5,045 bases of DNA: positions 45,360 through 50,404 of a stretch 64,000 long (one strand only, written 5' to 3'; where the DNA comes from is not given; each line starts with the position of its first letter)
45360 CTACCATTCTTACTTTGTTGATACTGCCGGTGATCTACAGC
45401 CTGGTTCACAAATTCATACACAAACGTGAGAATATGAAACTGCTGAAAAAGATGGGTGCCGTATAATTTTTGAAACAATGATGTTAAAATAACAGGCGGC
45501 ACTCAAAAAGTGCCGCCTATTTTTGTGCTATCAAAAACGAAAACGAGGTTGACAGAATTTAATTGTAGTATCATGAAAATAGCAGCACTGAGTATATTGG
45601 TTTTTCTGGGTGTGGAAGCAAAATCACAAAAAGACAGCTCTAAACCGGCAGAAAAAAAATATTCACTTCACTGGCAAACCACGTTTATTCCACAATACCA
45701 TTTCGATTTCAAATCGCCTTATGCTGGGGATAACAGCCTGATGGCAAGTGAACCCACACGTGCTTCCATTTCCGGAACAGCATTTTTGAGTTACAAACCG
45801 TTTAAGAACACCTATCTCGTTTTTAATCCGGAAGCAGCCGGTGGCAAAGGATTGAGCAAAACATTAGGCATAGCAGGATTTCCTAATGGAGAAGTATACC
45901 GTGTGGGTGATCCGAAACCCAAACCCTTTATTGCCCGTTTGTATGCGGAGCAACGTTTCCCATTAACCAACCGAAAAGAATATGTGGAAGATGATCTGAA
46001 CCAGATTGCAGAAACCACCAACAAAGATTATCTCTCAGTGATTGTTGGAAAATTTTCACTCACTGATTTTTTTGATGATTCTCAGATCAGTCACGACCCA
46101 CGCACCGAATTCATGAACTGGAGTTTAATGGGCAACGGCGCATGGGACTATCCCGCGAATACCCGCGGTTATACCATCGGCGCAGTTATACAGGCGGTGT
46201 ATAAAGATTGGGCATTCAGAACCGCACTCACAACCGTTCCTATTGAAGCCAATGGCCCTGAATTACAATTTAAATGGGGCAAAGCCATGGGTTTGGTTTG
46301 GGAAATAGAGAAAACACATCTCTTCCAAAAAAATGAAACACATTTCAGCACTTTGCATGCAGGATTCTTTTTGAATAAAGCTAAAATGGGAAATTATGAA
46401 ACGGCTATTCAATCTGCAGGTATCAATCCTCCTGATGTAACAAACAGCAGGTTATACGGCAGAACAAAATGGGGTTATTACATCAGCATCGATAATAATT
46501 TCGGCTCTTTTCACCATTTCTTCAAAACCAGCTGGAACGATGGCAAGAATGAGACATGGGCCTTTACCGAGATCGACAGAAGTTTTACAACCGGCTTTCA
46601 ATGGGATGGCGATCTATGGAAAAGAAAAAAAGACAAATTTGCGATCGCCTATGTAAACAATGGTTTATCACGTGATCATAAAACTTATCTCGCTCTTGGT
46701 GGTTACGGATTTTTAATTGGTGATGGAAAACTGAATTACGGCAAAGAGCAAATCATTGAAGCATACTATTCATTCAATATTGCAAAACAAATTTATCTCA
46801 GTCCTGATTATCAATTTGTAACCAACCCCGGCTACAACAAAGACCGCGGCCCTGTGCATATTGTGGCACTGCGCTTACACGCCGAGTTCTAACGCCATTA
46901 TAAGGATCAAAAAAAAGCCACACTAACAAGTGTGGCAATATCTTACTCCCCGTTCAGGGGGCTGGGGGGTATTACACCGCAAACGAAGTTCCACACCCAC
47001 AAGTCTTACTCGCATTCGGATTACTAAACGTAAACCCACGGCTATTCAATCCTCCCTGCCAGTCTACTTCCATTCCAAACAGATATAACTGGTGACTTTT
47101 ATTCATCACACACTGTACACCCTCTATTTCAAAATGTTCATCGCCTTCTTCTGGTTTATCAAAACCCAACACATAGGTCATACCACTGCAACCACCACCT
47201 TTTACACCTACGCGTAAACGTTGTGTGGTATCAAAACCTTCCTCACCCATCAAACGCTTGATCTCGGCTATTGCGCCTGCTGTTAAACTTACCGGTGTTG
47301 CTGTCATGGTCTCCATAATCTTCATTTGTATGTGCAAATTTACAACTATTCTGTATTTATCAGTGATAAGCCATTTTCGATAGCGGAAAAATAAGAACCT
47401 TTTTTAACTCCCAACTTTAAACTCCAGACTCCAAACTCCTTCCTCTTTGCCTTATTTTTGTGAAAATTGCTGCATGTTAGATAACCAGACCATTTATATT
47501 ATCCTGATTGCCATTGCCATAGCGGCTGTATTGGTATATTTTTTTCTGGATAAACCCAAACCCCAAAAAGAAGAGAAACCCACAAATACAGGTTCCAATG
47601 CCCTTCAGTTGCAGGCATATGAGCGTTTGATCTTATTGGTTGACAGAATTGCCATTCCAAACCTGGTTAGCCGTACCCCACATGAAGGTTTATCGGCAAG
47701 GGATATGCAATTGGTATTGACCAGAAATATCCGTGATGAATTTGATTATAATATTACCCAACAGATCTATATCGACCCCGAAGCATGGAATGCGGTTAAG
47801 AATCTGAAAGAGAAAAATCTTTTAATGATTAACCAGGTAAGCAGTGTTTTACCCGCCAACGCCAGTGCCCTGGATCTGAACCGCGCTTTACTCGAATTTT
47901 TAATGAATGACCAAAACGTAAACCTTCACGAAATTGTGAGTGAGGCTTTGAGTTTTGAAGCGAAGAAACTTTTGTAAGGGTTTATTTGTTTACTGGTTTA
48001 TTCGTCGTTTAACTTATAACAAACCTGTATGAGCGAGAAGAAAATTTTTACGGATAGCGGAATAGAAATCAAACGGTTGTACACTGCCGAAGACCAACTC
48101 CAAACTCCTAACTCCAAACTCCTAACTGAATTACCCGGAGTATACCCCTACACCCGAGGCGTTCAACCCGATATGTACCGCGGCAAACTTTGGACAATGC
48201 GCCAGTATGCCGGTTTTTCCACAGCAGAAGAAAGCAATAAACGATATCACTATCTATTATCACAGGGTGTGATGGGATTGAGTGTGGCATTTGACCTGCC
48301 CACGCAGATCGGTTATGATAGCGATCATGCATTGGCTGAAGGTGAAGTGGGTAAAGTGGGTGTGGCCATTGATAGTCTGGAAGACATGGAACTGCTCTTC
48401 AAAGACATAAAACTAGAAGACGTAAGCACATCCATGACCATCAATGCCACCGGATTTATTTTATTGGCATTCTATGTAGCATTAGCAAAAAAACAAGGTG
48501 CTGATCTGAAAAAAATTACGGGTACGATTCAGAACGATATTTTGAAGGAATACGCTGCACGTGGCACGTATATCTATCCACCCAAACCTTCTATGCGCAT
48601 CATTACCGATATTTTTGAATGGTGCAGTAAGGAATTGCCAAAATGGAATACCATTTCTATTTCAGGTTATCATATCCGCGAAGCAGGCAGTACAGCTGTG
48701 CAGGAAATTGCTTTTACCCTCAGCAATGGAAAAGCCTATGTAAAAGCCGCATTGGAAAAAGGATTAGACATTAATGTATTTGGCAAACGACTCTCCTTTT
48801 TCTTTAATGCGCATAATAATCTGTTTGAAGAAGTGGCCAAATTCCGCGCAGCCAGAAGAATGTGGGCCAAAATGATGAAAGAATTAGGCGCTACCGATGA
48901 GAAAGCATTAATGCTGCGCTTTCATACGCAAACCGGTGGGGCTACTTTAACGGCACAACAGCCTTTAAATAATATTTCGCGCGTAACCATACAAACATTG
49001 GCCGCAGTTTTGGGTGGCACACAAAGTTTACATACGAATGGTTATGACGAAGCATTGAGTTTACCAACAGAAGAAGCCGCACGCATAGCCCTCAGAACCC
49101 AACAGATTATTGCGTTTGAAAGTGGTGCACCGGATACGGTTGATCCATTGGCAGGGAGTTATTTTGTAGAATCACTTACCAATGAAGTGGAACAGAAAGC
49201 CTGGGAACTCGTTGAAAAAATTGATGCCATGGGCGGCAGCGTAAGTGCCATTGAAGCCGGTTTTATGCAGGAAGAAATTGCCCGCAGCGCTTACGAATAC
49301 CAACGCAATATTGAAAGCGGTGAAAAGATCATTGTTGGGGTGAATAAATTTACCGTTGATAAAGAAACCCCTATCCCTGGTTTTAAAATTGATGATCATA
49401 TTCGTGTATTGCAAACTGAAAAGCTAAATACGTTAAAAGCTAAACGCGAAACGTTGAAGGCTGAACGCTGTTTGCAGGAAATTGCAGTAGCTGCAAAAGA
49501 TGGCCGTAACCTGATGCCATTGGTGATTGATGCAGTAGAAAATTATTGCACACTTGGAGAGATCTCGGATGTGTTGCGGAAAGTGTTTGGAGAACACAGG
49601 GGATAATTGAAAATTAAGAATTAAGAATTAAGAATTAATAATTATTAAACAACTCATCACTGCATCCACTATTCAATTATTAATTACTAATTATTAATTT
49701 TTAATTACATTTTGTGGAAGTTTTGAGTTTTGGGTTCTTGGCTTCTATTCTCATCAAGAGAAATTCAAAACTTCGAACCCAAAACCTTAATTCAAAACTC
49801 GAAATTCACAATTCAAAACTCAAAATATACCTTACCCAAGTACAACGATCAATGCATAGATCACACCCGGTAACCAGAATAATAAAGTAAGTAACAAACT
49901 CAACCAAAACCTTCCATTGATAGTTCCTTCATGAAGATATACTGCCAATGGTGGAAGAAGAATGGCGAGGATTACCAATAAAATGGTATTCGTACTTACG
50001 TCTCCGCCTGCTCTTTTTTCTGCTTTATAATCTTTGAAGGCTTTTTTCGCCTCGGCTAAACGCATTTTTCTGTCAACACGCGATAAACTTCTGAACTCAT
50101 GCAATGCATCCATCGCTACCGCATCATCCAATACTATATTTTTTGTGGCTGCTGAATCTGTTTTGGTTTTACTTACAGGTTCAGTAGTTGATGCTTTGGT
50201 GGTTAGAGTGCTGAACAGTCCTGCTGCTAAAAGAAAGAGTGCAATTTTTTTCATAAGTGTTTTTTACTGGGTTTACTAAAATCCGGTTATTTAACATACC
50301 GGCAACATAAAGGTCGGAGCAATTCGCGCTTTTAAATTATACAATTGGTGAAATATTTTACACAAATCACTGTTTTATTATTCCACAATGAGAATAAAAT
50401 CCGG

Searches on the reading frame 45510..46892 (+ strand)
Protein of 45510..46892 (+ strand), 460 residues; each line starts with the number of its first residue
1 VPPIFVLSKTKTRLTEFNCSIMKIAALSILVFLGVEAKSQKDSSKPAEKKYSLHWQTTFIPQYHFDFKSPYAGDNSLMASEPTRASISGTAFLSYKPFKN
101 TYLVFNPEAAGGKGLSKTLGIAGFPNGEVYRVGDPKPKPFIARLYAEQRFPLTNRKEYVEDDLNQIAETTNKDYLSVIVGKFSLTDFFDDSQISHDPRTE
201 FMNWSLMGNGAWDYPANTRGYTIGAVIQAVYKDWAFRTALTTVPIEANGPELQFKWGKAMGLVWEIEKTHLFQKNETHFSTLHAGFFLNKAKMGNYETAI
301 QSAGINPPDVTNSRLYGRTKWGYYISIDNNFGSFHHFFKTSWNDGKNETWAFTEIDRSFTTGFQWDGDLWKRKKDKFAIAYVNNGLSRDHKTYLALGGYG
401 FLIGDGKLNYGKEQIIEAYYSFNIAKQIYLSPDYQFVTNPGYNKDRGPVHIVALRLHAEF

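Call 84: search_protein_families(library=pfam, proteins=[window:45510-46892:+], max_evalue=1e-8)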
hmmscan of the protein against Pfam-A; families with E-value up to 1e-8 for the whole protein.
window:45510-46892:+ (460 aa): 1 family
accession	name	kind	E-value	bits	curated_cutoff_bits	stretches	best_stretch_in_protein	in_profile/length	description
PF04966.18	OprB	-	1e-35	124.3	22.9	1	101-460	27-372/372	Carbohydrate-selective porin, OprB family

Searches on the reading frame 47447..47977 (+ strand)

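Call 85: search_protein_families(library=pfam, proteins=[window:47447-47977:+], max_evalue=0.001)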
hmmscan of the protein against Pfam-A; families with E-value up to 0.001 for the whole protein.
window:47447-47977:+ (176 aa): 1 family
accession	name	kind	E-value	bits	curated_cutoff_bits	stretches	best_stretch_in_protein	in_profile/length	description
PF25589.1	DUF7935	-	1.3e-38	132.6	27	1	16-174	7-170/171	Family of unknown function (DUF7935)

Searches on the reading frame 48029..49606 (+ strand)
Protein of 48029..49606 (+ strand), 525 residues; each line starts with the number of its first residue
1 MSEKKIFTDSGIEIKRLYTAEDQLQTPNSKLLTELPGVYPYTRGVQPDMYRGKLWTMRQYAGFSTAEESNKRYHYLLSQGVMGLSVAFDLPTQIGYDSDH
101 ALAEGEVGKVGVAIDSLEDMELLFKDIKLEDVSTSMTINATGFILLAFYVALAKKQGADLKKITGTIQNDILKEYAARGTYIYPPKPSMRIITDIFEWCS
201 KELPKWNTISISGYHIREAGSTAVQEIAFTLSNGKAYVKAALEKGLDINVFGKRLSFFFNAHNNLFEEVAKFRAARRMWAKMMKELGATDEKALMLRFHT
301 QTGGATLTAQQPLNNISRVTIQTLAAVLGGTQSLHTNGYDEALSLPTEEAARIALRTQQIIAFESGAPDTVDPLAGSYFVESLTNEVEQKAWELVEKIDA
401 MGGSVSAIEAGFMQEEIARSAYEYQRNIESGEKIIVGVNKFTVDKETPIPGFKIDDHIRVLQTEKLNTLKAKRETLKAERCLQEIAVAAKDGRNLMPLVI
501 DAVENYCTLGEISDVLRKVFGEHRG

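Call 84: search_protein_families(library=pfam, proteins=[window:48029-49606:+], max_evalue=1e-8)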
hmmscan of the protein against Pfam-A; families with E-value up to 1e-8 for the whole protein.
window:48029-49606:+ (525 aa): 1 family
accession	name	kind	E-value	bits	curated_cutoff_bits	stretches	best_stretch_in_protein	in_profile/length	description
PF01642.28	MM_CoA_mutase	-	4.5e-229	761.7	22.1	1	8-521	2-512/512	Methylmalonyl-CoA mutase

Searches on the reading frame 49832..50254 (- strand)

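Call 85: search_protein_families(library=pfam, proteins=[window:49832-50254:-], max_evalue=0.001)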
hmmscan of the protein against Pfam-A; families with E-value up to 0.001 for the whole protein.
window:49832-50254:- (140 aa): 1 family
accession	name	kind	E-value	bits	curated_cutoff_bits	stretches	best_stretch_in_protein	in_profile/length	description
PF01679.22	Pmp3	-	8.1e-17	61.4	22.9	1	91-138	2-48/49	Proteolipid membrane potential modulator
